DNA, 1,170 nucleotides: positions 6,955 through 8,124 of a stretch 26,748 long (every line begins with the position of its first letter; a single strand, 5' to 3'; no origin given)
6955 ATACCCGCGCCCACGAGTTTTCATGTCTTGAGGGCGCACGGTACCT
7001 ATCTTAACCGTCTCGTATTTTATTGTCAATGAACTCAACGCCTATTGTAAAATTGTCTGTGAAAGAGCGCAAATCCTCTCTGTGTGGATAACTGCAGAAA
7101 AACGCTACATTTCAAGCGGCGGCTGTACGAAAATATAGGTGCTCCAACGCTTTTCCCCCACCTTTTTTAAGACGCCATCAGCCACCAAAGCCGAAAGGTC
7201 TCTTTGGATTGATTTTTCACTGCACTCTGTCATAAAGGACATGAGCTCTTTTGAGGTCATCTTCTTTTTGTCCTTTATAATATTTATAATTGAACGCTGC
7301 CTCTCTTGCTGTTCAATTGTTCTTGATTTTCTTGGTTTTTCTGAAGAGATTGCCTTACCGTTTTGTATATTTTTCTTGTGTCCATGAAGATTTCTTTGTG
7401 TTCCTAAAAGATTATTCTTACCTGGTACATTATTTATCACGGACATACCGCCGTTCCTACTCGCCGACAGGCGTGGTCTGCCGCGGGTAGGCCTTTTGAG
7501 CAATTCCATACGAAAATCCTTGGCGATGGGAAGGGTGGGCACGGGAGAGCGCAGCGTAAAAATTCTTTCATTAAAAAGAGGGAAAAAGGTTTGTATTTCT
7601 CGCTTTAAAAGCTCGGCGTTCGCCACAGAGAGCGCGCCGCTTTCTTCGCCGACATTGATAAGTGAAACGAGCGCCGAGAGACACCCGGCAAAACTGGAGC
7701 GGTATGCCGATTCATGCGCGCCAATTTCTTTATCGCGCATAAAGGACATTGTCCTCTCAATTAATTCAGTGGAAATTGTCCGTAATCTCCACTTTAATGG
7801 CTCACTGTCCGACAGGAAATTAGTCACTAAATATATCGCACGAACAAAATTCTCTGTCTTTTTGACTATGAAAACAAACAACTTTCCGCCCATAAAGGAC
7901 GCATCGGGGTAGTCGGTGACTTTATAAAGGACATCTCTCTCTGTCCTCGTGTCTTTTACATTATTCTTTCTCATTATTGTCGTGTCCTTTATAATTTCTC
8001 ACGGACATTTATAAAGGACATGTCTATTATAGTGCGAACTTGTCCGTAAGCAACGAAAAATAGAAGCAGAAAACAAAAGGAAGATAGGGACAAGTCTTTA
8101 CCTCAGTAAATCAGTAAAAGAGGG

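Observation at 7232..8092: wHTH gene written over an array of its probable binding sites (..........), head-to-head with ftsK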

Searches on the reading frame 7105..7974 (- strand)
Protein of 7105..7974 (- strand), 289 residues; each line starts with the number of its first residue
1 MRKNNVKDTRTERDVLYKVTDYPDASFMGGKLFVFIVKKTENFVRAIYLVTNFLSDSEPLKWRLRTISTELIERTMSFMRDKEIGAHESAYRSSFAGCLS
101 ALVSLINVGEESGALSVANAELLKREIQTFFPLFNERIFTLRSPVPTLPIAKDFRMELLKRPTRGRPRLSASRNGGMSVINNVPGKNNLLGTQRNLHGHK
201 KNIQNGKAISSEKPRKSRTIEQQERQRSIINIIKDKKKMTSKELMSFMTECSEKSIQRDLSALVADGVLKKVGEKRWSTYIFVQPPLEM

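Call 7: search_protein_families(library=pfam, proteins=[window:7105-7974:-], max_evalue=0.01)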
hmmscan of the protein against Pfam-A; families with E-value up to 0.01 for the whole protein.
window:7105-7974:- (289 aa): 3 families
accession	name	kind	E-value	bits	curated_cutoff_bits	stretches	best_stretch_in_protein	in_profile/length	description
PF08280.17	HTH_Mga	-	0.0018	18.7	23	1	222-264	3-44/59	M protein trans-acting positive regulator (MGA) HTH domain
PF08220.18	HTH_DeoR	-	0.0048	17.1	21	1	225-272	1-47/57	DeoR-like helix-turn-helix domain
PF08279.18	HTH_11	-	0.0065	16.8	25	0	225-268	1-44/55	HTH domain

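Call 9: find_homologous_proteins(query=window:7105-7974:-, max_evalue=0.001)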
Query window:7105-7974:- (289 aa): 72 proteins with E <= 0.001 among 1762 candidates.
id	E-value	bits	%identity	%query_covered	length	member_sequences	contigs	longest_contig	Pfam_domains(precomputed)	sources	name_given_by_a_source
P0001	4.4e-185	631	100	100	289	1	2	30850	-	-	-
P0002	3.4e-108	379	63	100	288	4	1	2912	-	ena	-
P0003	6.6e-90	319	55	99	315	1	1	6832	-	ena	-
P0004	1.7e-89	318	55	99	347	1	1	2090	-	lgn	-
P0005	2.5e-89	317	54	99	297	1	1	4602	-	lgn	-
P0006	3.0e-89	317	53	99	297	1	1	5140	-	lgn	-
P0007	8.8e-88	312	54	99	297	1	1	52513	-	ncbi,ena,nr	ncbi:MAG: Uncharacterized protein G01um101417_112 [Parcubacteria group bacterium Gr01-1014_17]|nr:MA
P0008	1.2e-87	312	54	99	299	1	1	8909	-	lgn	-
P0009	5.3e-87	309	54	99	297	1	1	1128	-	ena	-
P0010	8.9e-87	309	54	99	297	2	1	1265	-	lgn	-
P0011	9.5e-87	309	53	99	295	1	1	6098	-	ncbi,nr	ncbi:MAG: hypothetical protein Q8R17_00995 [bacterium]|nr:hypothetical protein [bacterium]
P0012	1.7e-84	301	53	99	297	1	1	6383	-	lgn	-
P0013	2.4e-83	297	52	99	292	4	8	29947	-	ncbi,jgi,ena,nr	ncbi:MAG: hypothetical protein UX81_C0008G0024 [Parcubacteria group bacterium GW2011_GWA2_47_12]|nr:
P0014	1.2e-82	295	52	99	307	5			-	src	-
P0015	7.4e-77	276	54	91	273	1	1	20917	-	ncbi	-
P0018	4.9e-72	260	50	98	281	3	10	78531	PF08220.19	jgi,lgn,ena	-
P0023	1.0e-22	99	31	94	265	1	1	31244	-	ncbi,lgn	ncbi:MAG: hypothetical protein ABI430_04065 [Candidatus Taylorbacteria bacterium]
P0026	1.6e-21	95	32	85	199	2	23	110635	-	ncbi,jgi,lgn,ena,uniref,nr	ncbi:MAG: hypothetical protein A3C70_00975 [Candidatus Zambryskibacteria bacterium RIFCSPHIGHO2_02_F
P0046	3.5e-19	87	30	84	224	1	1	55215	-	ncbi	-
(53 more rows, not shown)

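Call 10: search_protein_families(library=ncbifam, proteins=[window:7105-7974:-], max_evalue=0.1)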
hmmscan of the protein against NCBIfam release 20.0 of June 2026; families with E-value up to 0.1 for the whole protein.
window:7105-7974:- (289 aa): 4 families
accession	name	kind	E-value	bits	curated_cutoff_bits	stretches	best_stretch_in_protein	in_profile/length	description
NF041397.1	TranRegGlpR_Halo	equivalog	0.00053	19.7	300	1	223-269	4-49/253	HTH-type transcriptional regulator GlpR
NF007720.0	PRK10411.1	equivalog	0.0037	16.6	259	1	223-273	3-53/243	L-fucose operon activator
NF053704.1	TransRegCcpNBacil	equivalog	0.027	13.9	260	1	220-270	1-50/208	transcriptional regulator CcpN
NF053606.1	Sta1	subfamily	0.056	13.6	80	0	224-275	20-70/100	Sta1 family transcriptional regulator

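Call 11: find_encoding_contigs(protein=P0007, flank=6000, max_places=2)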
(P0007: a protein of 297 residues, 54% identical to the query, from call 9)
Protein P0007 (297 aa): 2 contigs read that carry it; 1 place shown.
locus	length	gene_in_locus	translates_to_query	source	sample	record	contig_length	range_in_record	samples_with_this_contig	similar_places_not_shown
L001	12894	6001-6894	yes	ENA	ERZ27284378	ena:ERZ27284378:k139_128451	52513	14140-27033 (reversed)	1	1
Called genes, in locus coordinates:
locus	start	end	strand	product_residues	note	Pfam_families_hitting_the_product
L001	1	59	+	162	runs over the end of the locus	PF00436:SSB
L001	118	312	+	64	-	PF01084:Ribosomal_S18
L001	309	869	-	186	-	PF08207:EFP_N, PF01132:EFP (weak), PF09285:Elong-fact-P_C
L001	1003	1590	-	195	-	PF20803:PaaX_M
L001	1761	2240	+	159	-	-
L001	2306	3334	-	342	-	PF00154:RecA_N, PF08423:Rad51, PF06745:ATPase (weak), PF01637:ATPase_2 (weak), PF02283:CobU (weak), PF21096:RecA_C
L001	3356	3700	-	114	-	-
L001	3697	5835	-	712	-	PF13491:FtsK_4TM (weak), PF17854:FtsK_alpha, PF01580:FtsK_SpoIIIE, PF09397:FtsK_gamma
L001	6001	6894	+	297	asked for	-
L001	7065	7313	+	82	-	-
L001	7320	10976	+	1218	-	PF01471:PG_binding_1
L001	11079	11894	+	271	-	PF13181:TPR_8 (faint), PF13431:TPR_17 (faint), PF13432:TPR_16 (faint), PF00515:TPR_1 (faint), PF07719:TPR_2 (faint), PF13414:TPR_11 (faint)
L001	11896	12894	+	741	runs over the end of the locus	PF04932:Wzy_C, PF14559:TPR_19 (faint)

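Call 12: find_encoding_contigs(protein=P0013, flank=6000, max_places=2)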
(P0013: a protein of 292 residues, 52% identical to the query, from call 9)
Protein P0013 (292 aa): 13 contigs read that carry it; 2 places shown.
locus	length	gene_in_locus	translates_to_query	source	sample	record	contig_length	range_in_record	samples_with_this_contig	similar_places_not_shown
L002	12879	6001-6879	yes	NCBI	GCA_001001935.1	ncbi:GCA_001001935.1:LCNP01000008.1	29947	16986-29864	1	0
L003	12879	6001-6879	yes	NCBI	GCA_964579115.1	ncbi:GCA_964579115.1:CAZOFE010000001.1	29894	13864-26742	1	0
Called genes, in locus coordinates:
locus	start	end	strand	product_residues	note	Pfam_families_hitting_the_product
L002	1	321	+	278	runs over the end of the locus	PF01026:TatD_DNase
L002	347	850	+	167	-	PF01250:Ribosomal_S6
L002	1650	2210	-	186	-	PF08207:EFP_N, PF01132:EFP (weak), PF09285:Elong-fact-P_C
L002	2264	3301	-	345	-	PF00154:RecA_N, PF06745:ATPase (weak), PF08423:Rad51, PF01637:ATPase_2 (faint), PF21096:RecA_C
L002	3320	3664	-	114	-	-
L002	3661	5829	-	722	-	PF13491:FtsK_4TM (weak), PF17854:FtsK_alpha, PF01580:FtsK_SpoIIIE, PF09397:FtsK_gamma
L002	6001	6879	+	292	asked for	-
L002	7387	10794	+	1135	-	-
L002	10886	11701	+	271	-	PF07719:TPR_2 (faint), PF13414:TPR_11 (faint)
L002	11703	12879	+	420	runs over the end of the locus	PF04932:Wzy_C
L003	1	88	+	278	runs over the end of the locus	PF01026:TatD_DNase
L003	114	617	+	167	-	PF01250:Ribosomal_S6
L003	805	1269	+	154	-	PF00436:SSB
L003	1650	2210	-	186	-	PF08207:EFP_N, PF01132:EFP (weak), PF09285:Elong-fact-P_C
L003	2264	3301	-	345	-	PF00154:RecA_N, PF06745:ATPase (weak), PF08423:Rad51, PF01637:ATPase_2 (faint), PF21096:RecA_C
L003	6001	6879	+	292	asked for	-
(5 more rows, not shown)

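Call 13: find_encoding_contigs(protein=P0018, flank=6000, max_places=2)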
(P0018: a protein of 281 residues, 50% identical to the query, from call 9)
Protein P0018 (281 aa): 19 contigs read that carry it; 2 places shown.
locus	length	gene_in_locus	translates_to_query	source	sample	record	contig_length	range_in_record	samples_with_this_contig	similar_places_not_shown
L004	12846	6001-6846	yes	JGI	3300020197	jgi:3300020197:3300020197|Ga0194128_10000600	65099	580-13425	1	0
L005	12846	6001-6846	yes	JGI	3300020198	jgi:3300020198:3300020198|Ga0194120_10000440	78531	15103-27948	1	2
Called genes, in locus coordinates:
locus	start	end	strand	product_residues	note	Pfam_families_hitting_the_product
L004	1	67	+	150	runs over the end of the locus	PF00436:SSB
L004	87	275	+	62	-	PF01084:Ribosomal_S18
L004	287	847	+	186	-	PF08207:EFP_N, PF01132:EFP, PF09285:Elong-fact-P_C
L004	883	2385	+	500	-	-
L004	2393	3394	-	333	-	PF00154:RecA_N, PF06745:ATPase (weak), PF08423:Rad51, PF01637:ATPase_2 (weak), PF02283:CobU (weak), PF21096:RecA_C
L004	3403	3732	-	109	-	-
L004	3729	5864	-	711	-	PF13491:FtsK_4TM, PF17854:FtsK_alpha, PF01580:FtsK_SpoIIIE, PF09397:FtsK_gamma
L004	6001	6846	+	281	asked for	PF08220:HTH_DeoR (weak)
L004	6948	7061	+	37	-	-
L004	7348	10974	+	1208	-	PF01471:PG_binding_1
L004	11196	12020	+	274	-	PF13181:TPR_8 (faint), PF13414:TPR_11 (faint), PF00515:TPR_1 (faint), PF07719:TPR_2 (faint)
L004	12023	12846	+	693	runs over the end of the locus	PF04932:Wzy_C, PF13428:TPR_14 (faint)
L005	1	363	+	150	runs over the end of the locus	PF00436:SSB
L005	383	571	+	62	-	PF01084:Ribosomal_S18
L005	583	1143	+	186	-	PF08207:EFP_N, PF01132:EFP, PF09285:Elong-fact-P_C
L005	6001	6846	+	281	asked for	PF08220:HTH_DeoR (weak)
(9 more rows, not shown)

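Call 16: find_encoding_contigs(protein=P0026, flank=6000, max_places=1)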
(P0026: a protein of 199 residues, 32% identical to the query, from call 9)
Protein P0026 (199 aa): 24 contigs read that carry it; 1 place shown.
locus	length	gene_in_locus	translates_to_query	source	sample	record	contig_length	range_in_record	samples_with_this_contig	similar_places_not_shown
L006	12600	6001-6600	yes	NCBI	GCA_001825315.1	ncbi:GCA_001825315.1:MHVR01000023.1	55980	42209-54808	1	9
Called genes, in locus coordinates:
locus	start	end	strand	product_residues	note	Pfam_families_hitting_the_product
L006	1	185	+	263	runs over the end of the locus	PF01026:TatD_DNase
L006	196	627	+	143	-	PF01250:Ribosomal_S6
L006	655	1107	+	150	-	PF00436:SSB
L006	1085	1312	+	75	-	PF01084:Ribosomal_S18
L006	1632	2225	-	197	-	PF08207:EFP_N, PF01132:EFP (faint), PF09285:Elong-fact-P_C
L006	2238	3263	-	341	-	PF00154:RecA_N, PF06745:ATPase (weak), PF08423:Rad51, PF01637:ATPase_2 (weak), PF21096:RecA_C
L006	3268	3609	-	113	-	PF09136:Glucodextran_B (weak)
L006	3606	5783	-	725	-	PF13491:FtsK_4TM, PF17854:FtsK_alpha, PF01580:FtsK_SpoIIIE, PF09397:FtsK_gamma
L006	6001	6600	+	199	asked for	-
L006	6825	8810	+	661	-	PF01471:PG_binding_1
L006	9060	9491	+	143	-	-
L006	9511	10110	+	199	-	-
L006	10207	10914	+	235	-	PF01797:Y1_Tnp (weak)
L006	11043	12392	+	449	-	PF00801:PKD, PF18911:PKD_4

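Call 17: find_encoding_contigs(protein=P0023, flank=6000, max_places=1)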
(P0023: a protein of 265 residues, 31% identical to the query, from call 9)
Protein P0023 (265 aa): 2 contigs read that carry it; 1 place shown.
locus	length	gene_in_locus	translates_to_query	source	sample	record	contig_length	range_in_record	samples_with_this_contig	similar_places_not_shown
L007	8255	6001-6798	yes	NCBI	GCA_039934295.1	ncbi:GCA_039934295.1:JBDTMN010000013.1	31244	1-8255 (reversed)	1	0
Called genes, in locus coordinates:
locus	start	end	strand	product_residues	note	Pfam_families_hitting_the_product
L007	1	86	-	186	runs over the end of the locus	PF08207:EFP_N (weak), PF01132:EFP (weak), PF09285:Elong-fact-P_C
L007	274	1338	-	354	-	PF00154:RecA_N, PF08423:Rad51, PF06745:ATPase (weak), PF01637:ATPase_2 (weak), PF21096:RecA_C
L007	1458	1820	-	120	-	PF09136:Glucodextran_B (weak)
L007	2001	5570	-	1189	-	PF17854:FtsK_alpha, PF01580:FtsK_SpoIIIE, PF14890:Intein_splicing, PF14528:LAGLIDADG_3, PF01580:FtsK_SpoIIIE, PF09397:FtsK_gamma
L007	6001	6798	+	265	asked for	-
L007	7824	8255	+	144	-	PF01471:PG_binding_1 (weak)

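Call 18: find_encoding_contigs(protein=P0046, flank=6000, max_places=1)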
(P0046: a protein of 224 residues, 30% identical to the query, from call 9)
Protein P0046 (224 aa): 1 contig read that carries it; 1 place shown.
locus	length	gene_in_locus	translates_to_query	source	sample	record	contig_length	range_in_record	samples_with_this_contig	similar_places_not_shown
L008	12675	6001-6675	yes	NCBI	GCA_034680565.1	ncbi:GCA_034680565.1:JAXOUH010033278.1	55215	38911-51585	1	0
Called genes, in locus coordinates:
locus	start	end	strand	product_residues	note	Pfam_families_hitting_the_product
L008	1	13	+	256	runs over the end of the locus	PF01026:TatD_DNase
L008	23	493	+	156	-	PF01250:Ribosomal_S6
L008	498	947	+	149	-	PF00436:SSB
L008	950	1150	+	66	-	PF01084:Ribosomal_S18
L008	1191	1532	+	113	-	-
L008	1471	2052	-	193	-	PF08207:EFP_N (weak), PF01132:EFP, PF09285:Elong-fact-P_C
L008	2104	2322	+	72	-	-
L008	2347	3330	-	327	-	PF00154:RecA_N, PF08423:Rad51, PF06745:ATPase (weak), PF27531:MT3502_N (weak), PF01637:ATPase_2 (weak), PF21096:RecA_C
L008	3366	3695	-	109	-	PF09136:Glucodextran_B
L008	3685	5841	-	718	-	PF13491:FtsK_4TM (weak), PF17854:FtsK_alpha, PF01580:FtsK_SpoIIIE, PF09397:FtsK_gamma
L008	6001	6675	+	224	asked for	-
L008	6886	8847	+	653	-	PF01471:PG_binding_1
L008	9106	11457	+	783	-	PF07819:PGAP1 (weak), PF02450:LCAT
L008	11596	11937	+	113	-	PF00173:Cyt-b5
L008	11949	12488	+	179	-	-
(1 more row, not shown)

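Call 30: predict_structure(alignment_id=A1)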
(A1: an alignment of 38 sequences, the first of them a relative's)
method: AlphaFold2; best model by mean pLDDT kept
length: 289 residues; sequences in the alignment: 38
mean_pLDDT: 73.3   pTM: 0.44
mean pLDDT of the five models: 73.3, 72.8, 72.2, 71.0, 70.1
residues with pLDDT >= 90: 132; 70-90: 40; 50-70: 21; < 50: 96
segments of 3 or more residues with pLDDT < 50: 1-25, 145-162, 167-171, 173-214
pLDDT, mean of each block of 10 residues (from residue 1): 38 45 52 86 96 97 97 90 78 92 97 97 94 79 50 47 49 43 42 42 41 58 92 94 92 93 94 84 69
secondary structure, 60 per line:
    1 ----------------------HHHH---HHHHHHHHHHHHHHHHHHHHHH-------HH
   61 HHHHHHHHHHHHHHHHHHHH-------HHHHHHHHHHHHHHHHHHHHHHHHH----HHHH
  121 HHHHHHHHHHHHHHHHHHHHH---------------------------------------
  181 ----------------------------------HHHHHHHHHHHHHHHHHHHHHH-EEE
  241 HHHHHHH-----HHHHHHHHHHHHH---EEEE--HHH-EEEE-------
elements in order: H23-26 H30-51 H59-80 H88-112 H117-141 H215-236 E238-240 H241-247 H253-265 E269-272 E279-282

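Call 31: search_protein_representatives(alignment_id=A1)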
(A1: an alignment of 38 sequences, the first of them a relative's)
Query: 38 sequences, 256 profile positions. Proteins with E-value up to 0.001 (for the whole library): 5501; up to 1e-10: 3967; up to 1e-30: 2363. The best 150 are listed.
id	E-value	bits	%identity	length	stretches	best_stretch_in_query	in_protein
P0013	1.4e-95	336.4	-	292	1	1-255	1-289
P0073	1.1e-71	258.0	-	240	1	6-253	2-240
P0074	2.3e-68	247.1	-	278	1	10-253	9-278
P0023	4.0e-67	243.1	-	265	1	7-255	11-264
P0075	7.7e-67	242.2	-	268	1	5-254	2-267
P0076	1.2e-66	241.5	-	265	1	14-252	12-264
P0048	1.4e-65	238.1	-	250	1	1-253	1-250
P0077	2.1e-65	237.5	-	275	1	3-252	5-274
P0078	2.6e-65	237.1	-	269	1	6-253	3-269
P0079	5.0e-65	236.2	-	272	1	1-253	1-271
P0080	8.6e-65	235.5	-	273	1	3-253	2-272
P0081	9.0e-65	235.4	-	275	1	5-252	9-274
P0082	9.9e-65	235.3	-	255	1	15-252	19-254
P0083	1.8e-64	234.4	-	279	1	17-253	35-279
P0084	3.3e-64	233.5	-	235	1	9-253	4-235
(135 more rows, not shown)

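Call 35: fold_search(model_id=the predicted structure, library=pdb)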
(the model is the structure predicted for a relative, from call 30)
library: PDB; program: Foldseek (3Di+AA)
matches with E <= 10: 1064; with E <= 0.001: 0
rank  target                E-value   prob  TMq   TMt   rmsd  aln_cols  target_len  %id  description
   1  2gsc_B                1.7e-03  1.00  0.35  0.81   1.9       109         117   18  Crystal Structure of the Conserved Hypothetical Cytosolic Protein Xcc0516 from Xanthomonas campestris (released 2006-10-03)
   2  2gsc_D                1.9e-03  1.00  0.35  0.82   1.9       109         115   18  Crystal Structure of the Conserved Hypothetical Cytosolic Protein Xcc0516 from Xanthomonas campestris (released 2006-10-03)
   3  2gsc_E                2.5e-03  1.00  0.33  0.81   1.5       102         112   18  Crystal Structure of the Conserved Hypothetical Cytosolic Protein Xcc0516 from Xanthomonas campestris (released 2006-10-03)
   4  2gsc_C                3.9e-03  1.00  0.33  0.82   1.8       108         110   18  Crystal Structure of the Conserved Hypothetical Cytosolic Protein Xcc0516 from Xanthomonas campestris (released 2006-10-03)
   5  2gsc_A                4.6e-03  1.00  0.33  0.81   1.8       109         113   18  Crystal Structure of the Conserved Hypothetical Cytosolic Protein Xcc0516 from Xanthomonas campestris (released 2006-10-03)
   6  1sd7_A                3.2e-02  1.00  0.20  0.47   8.8        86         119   16  Crystal Structure of a SeMet derivative of MecI at 2.65 A (released 2004-02-24)
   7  2mh2_MODEL_1_A        4.5e-02  1.00  0.19  0.78   1.9        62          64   10  Structural insights into the DNA recognition and protein interaction domains reveal fundamental homologous DNA (released 2014-04-16)
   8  1sd4_A                5.0e-02  1.00  0.19  0.42   3.0        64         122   22  Crystal Structure of a SeMet derivative of BlaI at 2.0 A (released 2004-08-10)
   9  5f7q_E                5.3e-02  1.00  0.20  0.15   4.6        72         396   15  ROK repressor Lmo0178 from Listeria monocytogenes bound to operator (released 2016-09-07)
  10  1okr_B                6.3e-02  1.00  0.20  0.46  10.4        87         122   16  Three-dimensional structure of S.aureus methicillin-resistance regulating transcriptional repressor MecI. (released 2003-10-09)
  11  1okr_A                7.0e-02  1.00  0.20  0.46   2.1        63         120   17  Three-dimensional structure of S.aureus methicillin-resistance regulating transcriptional repressor MecI. (released 2003-10-09)
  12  6uvu_B                7.0e-02  1.00  0.20  0.47  12.6        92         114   14  Crystal structure of the AntR antimony-specific transcriptional repressor (released 2020-11-04)
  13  1xsd_A                7.4e-02  1.00  0.20  0.44   2.4        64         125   22  Crystal structure of the BlaI repressor in complex with DNA (released 2005-03-29)
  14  3f6v                  7.4e-02  1.00  0.19  0.54   1.6        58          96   17  Crystal structure of Possible transcriptional regulator for arsenical resistance (released 2008-11-25)
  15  4kmf_A                8.8e-02  1.00  0.21  0.90   1.2        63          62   14  Crystal structure of Zalpha domain from Carassius auratus PKZ in complex with Z-DNA (released 2013-07-03)
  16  2rld_C                8.8e-02  1.00  0.33  0.79   2.1       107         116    8  CRYSTAL STRUCTURE OF A PROTEIN WITH UNKNOWN FUNCTION FROM S23 RIBOSOMAL PROTEIN FAMILY (BT_0352) FROM BACTEROIDES THET (released 2007-10-30)
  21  4dwl_D                9.8e-02  1.00  0.33  0.83   2.1       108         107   10  Avd molecule from Bordetella bacteriophage DGR (released 2013-02-27)
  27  2rld_A                1.1e-01  1.00  0.33  0.78   2.3       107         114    8  CRYSTAL STRUCTURE OF A PROTEIN WITH UNKNOWN FUNCTION FROM S23 RIBOSOMAL PROTEIN FAMILY (BT_0352) FROM BACTEROIDES THET (released 2007-10-30)
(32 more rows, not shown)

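Call 42: find_related_loci(query=A1, collection=metagenome_contigs, flank=5000)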
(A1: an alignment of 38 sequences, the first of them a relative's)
Query A1 (289 aa) in metagenome_contigs; peptide patterns used: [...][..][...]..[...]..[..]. (x = any residue, [..] = any of these).
600 stretches matched a pattern (row limit reached: there are more); 568 encode a relative of the query (tblastn E <= 1e-3); the best 80 are kept; 80 distinct loci.
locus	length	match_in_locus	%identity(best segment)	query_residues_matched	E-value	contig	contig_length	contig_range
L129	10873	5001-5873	52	1-287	5e-91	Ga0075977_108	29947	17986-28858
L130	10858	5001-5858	48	1-287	3e-82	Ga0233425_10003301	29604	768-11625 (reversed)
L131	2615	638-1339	34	27-280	3e-33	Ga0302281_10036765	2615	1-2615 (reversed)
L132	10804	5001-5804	29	18-283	7e-33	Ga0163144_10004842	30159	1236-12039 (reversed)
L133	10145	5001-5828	31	18-284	2e-31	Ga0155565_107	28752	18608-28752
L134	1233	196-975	31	33-280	2e-32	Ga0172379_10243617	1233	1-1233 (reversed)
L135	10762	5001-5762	31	31-283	8e-31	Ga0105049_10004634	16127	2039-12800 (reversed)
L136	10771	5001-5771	30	3-284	1e-30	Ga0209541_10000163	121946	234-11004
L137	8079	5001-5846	33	1-280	6e-30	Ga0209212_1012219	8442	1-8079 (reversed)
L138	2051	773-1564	31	37-280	1e-29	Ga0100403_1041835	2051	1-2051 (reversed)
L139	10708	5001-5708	31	35-284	3e-29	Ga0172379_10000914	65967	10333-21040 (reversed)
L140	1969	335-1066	31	23-287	5e-29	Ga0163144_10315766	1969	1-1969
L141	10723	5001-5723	33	31-280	7e-29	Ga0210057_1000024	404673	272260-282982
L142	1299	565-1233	33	27-280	2e-29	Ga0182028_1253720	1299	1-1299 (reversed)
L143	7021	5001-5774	31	33-280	2e-28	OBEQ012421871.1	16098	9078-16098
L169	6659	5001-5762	32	27-280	4e-27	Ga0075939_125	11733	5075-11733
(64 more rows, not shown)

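Call 54: search_solved_structures(query=A1, max_evalue=1)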
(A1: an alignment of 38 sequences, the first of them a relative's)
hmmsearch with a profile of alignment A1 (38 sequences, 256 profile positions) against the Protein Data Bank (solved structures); distinct sequences matched with E-value up to 1: 3.
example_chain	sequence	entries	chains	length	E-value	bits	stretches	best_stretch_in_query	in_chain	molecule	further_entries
1p6r_A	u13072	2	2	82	0.046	16.8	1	199-244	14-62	Penicillinase repressor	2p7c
4m36_A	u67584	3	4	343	0.53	13.3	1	47-113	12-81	Protein arginine N-methyltransferase 7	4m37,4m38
5eku_A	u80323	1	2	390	0.7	12.9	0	47-113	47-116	Arginine N-methyltransferase, putative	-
